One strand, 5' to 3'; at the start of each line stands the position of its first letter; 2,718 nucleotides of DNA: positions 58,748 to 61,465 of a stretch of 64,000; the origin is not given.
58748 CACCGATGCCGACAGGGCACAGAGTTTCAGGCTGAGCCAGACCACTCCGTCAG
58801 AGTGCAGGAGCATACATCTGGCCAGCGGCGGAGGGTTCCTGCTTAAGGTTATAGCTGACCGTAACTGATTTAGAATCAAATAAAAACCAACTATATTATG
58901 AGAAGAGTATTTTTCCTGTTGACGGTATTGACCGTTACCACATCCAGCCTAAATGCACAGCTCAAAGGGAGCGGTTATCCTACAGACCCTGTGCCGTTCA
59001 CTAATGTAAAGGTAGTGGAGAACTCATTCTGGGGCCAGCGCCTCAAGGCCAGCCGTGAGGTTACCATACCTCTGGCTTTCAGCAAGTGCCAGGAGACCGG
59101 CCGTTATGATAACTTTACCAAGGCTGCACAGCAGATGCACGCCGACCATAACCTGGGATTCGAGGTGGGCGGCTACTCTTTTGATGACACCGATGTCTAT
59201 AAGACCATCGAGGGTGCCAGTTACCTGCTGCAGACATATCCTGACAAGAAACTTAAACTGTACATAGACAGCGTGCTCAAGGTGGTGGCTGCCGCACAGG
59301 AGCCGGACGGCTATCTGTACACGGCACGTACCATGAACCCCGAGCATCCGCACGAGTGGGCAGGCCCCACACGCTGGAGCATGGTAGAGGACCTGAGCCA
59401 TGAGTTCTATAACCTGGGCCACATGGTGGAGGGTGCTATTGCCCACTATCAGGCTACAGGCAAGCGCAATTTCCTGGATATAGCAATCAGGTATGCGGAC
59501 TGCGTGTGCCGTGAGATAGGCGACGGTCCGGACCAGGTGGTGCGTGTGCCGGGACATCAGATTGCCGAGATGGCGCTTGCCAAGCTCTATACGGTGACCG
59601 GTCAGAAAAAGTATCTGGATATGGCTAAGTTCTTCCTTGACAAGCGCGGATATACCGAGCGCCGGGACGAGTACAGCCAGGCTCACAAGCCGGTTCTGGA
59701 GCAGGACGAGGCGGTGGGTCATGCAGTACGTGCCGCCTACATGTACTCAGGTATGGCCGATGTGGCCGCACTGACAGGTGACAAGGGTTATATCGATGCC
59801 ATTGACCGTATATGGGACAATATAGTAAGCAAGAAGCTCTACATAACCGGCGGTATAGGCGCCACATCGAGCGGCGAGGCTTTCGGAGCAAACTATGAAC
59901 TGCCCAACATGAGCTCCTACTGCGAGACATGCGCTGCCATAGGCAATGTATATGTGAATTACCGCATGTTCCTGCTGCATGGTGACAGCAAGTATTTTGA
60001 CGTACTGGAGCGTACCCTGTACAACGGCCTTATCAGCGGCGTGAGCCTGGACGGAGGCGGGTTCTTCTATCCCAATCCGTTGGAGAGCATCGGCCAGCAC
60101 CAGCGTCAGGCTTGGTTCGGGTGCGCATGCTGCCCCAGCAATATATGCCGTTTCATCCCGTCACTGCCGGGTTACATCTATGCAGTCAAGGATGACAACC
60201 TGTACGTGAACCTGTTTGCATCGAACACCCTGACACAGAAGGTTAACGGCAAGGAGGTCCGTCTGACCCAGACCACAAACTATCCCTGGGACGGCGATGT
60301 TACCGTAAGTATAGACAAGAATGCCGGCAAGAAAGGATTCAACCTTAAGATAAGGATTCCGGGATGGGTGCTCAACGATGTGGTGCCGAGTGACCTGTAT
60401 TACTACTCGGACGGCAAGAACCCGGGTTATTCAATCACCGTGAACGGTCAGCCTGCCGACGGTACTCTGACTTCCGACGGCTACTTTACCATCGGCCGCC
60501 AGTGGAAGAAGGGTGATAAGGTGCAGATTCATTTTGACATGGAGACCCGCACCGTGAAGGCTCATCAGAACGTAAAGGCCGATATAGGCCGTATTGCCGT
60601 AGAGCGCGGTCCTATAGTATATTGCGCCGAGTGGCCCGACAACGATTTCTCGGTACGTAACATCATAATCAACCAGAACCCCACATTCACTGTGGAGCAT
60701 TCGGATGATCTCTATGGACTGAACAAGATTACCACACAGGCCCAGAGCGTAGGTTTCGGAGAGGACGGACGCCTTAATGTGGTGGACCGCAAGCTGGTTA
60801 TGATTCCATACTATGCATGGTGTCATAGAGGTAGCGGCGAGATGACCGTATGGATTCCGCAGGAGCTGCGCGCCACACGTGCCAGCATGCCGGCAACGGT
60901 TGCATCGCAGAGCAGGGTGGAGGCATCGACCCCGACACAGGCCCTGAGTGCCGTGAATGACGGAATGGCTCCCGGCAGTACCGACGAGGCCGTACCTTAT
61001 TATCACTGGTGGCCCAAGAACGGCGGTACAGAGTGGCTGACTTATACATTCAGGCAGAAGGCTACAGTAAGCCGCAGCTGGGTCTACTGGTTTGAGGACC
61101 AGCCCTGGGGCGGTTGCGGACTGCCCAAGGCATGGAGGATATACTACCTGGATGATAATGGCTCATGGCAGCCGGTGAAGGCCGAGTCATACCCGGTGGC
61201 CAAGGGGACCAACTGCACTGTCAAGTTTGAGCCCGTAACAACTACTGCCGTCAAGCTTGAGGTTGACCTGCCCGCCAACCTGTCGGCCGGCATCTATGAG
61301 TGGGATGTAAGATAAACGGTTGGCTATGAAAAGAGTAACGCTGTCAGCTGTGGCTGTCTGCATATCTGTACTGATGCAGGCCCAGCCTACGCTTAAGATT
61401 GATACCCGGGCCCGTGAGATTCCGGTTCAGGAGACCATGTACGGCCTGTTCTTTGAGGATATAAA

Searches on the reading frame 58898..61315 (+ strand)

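Call 77: search_protein_families(library=pfam, proteins=[window:58898-61315:+], max_evalue=0.00001)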
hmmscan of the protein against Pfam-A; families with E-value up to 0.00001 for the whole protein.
window:58898-61315:+ (805 aa): 6 families
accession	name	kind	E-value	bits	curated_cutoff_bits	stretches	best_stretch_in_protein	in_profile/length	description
PF07944.18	Beta-AFase-like_GH127_cat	-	1.4e-123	413.1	24.9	1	37-424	2-375/376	Beta-L-arabinofuranosidase, GH127 catalytic domain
PF20737.2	Glyco_hydro127C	-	9e-27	93.1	23.7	1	551-654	2-71/71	Glycoside hydrolase family 127 C-terminal domain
PF20736.2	Glyco_hydro127M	-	2.4e-25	88.9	24.2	1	435-548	2-95/95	Beta-L-arabinofuranosidase, GH127 middle domain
PF22633.2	F5_F8_type_C_2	-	4.3e-07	30.9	27.8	1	704-787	12-91/91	NedA-like, galactose-binding domain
PF07470.19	Glyco_hydro_88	-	7.9e-06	25.5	26.6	0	161-248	28-104/352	Glycosyl Hydrolase Family 88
PF00754.31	F5_F8_type_C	-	8.8e-06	26.3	28.2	0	681-789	13-112/127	F5/8 type C domain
